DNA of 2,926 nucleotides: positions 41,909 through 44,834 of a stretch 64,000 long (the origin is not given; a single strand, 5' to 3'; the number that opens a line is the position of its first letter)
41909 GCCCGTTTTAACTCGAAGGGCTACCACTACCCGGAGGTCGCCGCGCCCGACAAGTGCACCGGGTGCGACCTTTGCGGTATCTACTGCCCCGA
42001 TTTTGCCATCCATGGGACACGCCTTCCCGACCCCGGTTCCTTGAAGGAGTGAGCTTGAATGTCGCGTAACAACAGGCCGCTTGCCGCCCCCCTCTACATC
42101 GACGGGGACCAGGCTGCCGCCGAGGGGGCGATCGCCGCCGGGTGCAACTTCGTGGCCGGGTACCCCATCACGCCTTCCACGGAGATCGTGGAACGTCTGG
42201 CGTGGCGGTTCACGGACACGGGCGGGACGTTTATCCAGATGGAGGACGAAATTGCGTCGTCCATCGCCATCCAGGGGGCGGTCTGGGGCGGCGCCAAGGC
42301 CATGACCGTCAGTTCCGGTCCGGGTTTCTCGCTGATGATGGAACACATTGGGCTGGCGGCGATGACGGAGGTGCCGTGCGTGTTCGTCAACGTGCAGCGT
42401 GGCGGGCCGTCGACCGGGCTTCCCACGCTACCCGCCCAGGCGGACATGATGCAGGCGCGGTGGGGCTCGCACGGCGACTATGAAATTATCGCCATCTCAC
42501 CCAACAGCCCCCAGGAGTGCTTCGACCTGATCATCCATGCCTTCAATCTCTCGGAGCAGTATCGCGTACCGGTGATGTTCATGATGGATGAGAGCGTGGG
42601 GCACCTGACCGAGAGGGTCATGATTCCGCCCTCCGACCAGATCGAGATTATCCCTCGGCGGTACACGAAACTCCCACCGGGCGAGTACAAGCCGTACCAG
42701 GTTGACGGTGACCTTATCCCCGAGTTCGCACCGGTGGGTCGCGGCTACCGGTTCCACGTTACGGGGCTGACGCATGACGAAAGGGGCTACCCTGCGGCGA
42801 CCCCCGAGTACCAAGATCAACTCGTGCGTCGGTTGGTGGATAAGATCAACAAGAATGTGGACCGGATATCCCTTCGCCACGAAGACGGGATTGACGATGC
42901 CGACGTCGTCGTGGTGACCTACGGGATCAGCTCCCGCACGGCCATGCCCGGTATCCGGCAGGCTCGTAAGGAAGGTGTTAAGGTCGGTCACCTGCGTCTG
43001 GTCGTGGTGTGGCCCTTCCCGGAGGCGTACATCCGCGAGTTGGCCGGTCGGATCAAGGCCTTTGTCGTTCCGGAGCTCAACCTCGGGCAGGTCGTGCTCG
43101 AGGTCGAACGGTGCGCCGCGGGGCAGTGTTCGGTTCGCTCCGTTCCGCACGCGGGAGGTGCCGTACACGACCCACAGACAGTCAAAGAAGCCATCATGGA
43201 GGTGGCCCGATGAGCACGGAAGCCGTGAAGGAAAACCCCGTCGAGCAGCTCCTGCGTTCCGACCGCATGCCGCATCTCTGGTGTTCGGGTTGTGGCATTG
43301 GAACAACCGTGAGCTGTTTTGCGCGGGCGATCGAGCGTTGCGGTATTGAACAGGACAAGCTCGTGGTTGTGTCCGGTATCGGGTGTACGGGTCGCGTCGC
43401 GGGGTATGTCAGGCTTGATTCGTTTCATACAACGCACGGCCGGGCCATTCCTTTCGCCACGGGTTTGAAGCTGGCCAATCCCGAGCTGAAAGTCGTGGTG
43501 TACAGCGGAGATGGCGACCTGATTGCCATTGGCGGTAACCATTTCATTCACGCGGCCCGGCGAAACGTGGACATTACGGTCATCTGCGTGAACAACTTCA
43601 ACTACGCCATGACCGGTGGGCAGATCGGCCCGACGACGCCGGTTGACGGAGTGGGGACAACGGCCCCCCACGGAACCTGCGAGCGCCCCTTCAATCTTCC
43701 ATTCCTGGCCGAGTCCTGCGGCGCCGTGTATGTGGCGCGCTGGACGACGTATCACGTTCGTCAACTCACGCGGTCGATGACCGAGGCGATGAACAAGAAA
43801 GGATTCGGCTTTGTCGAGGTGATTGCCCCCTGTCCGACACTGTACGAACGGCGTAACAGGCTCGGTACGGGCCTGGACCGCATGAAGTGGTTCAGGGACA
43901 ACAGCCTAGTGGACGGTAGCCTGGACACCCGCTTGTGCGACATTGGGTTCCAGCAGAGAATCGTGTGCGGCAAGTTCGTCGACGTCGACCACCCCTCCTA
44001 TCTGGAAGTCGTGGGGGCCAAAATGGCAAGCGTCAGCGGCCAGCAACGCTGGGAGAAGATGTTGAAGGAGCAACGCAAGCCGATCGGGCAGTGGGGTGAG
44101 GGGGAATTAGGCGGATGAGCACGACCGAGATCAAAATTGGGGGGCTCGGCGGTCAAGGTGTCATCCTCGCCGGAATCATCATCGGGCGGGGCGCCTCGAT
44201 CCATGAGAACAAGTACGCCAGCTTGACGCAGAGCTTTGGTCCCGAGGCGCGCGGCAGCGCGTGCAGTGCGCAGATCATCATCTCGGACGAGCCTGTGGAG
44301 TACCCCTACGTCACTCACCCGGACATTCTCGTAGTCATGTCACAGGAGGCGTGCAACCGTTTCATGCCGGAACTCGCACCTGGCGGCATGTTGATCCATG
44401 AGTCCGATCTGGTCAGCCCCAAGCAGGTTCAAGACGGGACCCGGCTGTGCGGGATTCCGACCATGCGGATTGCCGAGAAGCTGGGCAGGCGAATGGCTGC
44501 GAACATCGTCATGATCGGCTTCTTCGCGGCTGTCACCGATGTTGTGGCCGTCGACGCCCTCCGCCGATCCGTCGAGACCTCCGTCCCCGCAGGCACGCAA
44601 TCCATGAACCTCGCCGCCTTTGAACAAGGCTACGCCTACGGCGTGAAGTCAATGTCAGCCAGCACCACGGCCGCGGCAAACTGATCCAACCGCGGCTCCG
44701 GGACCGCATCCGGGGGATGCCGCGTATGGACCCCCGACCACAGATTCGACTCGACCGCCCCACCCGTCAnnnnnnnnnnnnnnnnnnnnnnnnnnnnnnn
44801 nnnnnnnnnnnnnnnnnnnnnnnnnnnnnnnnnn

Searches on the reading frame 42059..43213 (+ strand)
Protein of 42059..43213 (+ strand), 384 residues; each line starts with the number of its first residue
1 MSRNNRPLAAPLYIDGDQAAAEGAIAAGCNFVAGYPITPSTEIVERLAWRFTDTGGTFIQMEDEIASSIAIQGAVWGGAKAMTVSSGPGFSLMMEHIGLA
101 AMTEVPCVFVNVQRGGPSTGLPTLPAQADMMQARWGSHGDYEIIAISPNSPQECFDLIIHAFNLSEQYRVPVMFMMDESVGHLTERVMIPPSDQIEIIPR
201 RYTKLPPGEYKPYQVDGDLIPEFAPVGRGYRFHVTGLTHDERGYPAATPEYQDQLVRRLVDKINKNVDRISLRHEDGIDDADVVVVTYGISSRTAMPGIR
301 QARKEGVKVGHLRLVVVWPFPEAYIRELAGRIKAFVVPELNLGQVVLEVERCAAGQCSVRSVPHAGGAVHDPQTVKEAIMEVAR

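Call 9: search_protein_families(library=pfam, proteins=[window:42059-43213:+], max_evalue=0.001)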
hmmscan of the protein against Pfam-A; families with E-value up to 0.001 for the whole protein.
window:42059-43213:+ (384 aa): 4 families
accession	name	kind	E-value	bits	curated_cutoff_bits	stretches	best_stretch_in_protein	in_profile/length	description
PF01855.24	POR_N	-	9.3e-70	235.4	27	1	22-255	1-228/231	Pyruvate flavodoxin/ferredoxin oxidoreductase, thiamine diP-bdg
PF17147.9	PFOR_II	-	9.4e-20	71.3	27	1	281-374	1-101/102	Pyruvate:ferredoxin oxidoreductase core domain II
PF02780.25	Transketolase_C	-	0.00026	21.4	25.9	1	280-339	9-68/124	Transketolase, C-terminal domain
PF02776.23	TPP_enzyme_N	-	0.00073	19.7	26.8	0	20-120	7-106/119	Thiamine pyrophosphate enzyme, N-terminal TPP binding domain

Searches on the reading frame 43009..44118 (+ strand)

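Call 9: search_protein_families(library=pfam, proteins=[window:43009-44118:+], max_evalue=0.001)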
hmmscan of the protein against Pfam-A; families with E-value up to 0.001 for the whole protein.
window:43009-44118:+ (369 aa): 1 family
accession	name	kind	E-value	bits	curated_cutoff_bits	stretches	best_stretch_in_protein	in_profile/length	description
PF02775.26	TPP_enzyme_C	-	6.1e-33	114.2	21.9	1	133-271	21-151/151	Thiamine pyrophosphate enzyme, C-terminal TPP binding domain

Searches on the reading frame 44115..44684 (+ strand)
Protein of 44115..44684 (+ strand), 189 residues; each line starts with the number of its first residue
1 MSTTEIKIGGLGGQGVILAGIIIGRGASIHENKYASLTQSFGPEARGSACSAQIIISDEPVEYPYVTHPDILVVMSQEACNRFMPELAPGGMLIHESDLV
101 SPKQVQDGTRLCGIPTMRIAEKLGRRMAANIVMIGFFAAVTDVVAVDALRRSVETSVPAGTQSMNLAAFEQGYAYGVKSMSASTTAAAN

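Call 9: search_protein_families(library=pfam, proteins=[window:44115-44684:+], max_evalue=0.001)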
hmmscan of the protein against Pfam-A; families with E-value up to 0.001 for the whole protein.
window:44115-44684:+ (189 aa): 1 family
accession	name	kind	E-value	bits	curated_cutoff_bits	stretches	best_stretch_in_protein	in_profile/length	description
PF01558.24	POR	-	5e-34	118.4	27.4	1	12-174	1-173/173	Pyruvate ferredoxin/flavodoxin oxidoreductase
